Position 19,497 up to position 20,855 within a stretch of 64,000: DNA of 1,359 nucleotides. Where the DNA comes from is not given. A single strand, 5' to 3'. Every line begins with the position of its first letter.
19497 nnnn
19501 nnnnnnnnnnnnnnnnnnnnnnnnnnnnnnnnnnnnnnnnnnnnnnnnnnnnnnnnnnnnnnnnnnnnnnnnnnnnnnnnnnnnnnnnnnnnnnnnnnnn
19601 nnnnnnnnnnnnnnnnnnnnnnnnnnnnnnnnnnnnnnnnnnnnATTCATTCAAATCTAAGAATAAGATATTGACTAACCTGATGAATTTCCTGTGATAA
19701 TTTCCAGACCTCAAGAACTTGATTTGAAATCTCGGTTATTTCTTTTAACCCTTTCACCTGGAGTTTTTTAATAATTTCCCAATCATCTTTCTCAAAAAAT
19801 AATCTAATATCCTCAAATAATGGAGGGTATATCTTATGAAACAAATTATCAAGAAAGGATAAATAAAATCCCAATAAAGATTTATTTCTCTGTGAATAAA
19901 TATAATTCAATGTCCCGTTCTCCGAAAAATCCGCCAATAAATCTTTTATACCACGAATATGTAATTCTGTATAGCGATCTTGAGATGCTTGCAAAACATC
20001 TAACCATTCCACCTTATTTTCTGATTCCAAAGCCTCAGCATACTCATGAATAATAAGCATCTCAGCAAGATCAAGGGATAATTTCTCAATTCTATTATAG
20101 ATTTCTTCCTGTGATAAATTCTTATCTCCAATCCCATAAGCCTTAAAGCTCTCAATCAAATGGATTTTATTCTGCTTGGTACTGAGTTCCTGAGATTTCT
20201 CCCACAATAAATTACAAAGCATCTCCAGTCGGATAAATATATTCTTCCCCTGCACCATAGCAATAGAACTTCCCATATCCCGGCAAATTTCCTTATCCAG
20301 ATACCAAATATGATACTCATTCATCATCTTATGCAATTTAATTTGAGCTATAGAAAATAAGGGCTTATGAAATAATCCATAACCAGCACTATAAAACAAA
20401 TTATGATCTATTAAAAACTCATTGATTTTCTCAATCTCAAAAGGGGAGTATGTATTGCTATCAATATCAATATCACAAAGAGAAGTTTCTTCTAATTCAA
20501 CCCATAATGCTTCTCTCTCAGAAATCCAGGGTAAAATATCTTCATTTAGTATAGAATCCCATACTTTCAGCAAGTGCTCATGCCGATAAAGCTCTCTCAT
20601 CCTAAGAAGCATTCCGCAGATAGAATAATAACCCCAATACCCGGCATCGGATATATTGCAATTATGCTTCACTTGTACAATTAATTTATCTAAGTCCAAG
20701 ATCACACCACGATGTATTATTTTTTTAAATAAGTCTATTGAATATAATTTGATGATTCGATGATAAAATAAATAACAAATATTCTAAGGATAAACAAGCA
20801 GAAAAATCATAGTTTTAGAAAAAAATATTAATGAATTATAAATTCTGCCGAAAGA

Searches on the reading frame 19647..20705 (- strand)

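Call 58: search_protein_families(library=pfam, proteins=[window:19647-20705:-], max_evalue=0.001)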
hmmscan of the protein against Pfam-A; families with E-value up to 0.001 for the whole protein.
window:19647-20705:- (352 aa): 2 families
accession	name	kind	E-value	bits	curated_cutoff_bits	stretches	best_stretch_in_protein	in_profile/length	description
PF21739.2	DUF6866_N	-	8.9e-53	178.6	27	1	8-159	2-153/153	Family of unknown function (DUF6866) N-terminal domain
PF21740.2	DUF6866_C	-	2.7e-28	99.4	27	1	166-335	3-165/182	Family of unknown function (DUF6866) C-terminal domain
